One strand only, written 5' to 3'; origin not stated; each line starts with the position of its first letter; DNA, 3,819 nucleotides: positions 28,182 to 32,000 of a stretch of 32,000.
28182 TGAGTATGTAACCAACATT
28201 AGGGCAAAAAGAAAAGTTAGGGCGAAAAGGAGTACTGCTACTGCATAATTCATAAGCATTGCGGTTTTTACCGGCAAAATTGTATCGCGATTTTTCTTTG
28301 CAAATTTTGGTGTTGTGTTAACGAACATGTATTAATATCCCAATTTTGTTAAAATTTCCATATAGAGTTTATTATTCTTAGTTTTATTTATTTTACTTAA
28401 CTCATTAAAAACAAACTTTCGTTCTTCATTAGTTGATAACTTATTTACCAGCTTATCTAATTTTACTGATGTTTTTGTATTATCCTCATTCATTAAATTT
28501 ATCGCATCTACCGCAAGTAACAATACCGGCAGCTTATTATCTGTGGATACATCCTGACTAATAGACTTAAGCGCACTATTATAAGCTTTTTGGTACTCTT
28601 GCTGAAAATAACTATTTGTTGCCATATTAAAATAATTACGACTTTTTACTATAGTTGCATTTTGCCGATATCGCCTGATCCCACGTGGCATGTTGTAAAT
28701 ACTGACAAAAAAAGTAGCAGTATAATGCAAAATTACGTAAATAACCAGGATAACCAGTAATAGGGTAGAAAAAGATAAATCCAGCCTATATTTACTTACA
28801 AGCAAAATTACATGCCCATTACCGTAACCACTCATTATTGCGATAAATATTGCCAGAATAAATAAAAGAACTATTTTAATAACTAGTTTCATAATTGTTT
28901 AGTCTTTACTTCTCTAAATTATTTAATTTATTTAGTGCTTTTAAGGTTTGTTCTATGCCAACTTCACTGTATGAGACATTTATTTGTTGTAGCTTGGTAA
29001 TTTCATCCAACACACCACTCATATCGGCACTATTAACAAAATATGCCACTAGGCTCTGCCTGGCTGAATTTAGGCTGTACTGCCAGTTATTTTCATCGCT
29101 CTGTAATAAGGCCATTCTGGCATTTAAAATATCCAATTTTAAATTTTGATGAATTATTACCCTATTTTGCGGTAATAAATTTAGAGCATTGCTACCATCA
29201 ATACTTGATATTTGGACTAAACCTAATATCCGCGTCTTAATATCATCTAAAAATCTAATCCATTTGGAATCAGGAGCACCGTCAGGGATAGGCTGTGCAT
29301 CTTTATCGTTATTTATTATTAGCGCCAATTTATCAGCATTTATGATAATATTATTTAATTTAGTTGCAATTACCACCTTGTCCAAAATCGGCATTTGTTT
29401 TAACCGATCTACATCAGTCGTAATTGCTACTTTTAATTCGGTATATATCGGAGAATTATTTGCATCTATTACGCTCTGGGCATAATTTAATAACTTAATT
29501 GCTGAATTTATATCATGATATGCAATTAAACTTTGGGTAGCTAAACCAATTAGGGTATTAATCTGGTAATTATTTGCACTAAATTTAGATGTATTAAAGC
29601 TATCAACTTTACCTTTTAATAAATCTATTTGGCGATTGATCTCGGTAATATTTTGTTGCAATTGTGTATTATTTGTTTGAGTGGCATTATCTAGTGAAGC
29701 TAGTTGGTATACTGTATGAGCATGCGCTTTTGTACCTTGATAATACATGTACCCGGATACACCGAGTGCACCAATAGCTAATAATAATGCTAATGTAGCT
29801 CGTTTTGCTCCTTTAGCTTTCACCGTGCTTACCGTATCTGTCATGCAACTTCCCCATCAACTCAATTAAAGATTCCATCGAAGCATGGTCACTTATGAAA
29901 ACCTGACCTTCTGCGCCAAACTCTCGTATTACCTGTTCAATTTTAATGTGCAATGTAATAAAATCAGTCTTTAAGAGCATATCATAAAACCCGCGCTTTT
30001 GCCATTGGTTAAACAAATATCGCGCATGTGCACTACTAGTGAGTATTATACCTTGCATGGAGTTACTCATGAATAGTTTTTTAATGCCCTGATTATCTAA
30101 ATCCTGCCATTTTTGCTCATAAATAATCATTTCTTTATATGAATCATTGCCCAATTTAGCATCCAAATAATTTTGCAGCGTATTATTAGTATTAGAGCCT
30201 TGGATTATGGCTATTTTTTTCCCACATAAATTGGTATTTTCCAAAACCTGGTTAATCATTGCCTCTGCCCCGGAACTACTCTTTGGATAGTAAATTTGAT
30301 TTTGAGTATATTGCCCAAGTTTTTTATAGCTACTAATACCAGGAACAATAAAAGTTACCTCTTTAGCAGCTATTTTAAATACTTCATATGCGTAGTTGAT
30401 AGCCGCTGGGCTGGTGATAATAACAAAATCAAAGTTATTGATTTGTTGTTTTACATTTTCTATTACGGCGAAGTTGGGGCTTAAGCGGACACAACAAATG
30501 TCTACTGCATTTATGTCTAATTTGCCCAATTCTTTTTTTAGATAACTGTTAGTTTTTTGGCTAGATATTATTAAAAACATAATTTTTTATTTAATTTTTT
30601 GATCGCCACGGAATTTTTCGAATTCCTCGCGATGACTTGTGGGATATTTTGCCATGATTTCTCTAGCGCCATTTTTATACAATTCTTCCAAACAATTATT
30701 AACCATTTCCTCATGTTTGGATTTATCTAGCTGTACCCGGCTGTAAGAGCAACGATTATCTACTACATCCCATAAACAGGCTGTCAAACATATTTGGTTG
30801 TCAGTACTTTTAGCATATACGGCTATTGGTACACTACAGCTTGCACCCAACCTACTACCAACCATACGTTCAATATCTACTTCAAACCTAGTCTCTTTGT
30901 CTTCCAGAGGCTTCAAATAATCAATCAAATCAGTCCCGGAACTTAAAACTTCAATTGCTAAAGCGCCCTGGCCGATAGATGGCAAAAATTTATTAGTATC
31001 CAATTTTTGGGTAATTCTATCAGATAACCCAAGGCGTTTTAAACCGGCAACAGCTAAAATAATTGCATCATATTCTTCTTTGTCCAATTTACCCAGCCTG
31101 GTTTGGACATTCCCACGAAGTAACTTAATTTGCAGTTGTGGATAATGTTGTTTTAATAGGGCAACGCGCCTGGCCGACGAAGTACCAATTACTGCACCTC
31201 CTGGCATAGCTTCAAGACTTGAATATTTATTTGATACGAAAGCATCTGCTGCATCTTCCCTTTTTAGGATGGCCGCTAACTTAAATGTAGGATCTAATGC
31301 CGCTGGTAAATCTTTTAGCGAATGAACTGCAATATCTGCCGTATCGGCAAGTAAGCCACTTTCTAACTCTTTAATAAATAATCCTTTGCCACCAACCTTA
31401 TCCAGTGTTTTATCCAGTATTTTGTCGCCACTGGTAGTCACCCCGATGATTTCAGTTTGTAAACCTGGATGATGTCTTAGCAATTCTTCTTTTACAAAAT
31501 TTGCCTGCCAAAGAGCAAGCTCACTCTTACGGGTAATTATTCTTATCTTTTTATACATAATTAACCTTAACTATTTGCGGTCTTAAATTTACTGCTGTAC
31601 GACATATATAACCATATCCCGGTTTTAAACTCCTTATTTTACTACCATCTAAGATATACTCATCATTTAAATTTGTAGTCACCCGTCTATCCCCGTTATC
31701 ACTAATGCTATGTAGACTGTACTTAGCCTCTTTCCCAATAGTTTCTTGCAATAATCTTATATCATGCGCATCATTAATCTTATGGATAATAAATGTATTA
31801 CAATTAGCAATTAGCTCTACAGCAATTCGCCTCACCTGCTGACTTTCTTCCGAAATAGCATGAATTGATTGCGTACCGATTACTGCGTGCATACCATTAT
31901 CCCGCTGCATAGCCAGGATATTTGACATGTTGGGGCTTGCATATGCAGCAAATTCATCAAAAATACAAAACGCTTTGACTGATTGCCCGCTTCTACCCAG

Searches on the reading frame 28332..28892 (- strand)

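Call 67: search_protein_families(library=pfam, max_evalue=0.001, proteins=[window:28332-28892:-])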
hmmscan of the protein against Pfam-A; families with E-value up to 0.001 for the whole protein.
window:28332-28892:- (186 aa): 1 family
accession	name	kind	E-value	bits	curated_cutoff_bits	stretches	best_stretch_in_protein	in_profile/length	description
PF07219.19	HemY_N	-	1.5e-10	41.6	31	1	26-130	1-102/107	HemY protein N-terminus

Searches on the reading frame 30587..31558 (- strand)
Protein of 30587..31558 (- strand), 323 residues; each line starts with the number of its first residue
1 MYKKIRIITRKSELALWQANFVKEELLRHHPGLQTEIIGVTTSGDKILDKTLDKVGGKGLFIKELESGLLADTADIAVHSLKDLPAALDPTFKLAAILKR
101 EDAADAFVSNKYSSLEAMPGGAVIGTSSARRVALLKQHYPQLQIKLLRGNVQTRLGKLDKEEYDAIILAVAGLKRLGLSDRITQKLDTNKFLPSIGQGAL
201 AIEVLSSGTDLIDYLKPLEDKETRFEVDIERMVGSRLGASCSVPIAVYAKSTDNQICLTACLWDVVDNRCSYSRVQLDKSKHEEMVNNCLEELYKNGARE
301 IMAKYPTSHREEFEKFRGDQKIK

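Call 70: find_encoding_contigs(protein=window:30587-31558:-, flank=10000, max_places=2)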
Protein window:30587-31558:- (323 aa): 4 contigs read that carry it; 1 place shown.
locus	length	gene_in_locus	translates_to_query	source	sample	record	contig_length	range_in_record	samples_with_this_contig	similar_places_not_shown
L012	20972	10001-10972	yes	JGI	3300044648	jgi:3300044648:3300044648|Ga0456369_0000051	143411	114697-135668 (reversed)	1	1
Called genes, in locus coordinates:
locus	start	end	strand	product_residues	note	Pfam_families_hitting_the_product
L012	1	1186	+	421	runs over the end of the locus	-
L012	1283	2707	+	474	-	PF01266:DAO (faint), PF01494:FAD_binding_3, PF13738:Pyr_redox_3 (faint)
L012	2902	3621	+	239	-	-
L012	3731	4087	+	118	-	PF13366:PDDEXK_3 (weak), PF13635:DUF4143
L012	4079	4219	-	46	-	-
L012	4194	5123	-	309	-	PF02322:Cyt_bd_oxida_II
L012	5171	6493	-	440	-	PF01654:Cyt_bd_oxida_I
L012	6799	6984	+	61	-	-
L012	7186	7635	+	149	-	PF00011:HSP20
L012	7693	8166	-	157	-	-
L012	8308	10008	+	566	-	PF01580:FtsK_SpoIIIE (weak), PF01935:DUF87 (weak), PF02534:T4SS-DNA_transf (faint), PF10412:TrwB_AAD_bind (weak), PF12696:TraG-D_C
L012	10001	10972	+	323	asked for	PF01379:Porphobil_deam, PF03900:Porphobil_deamC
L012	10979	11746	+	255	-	PF02602:HEM4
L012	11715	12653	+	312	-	PF04375:HemX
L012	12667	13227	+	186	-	PF07219:HemY_N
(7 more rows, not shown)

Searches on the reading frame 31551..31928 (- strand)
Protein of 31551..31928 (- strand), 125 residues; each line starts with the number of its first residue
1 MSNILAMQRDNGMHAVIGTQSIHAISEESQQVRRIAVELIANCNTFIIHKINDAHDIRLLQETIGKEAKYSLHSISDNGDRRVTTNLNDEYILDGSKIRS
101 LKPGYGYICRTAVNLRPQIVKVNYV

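Call 67: search_protein_families(library=pfam, max_evalue=0.001, proteins=[window:31551-31928:-])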
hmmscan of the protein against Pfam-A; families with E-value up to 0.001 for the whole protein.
window:31551-31928:- (125 aa): 1 family
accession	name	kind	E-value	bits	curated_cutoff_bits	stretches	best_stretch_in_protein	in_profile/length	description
PF12696.13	TraG-D_C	-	5.4e-06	26.8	22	1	2-102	19-125/126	TraM recognition site of TraD and TraG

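Call 68: find_encoding_contigs(protein=window:31551-31928:-, flank=10000, max_places=2)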
Protein window:31551-31928:- (125 aa): no gene with exactly this product is on record in the collection.
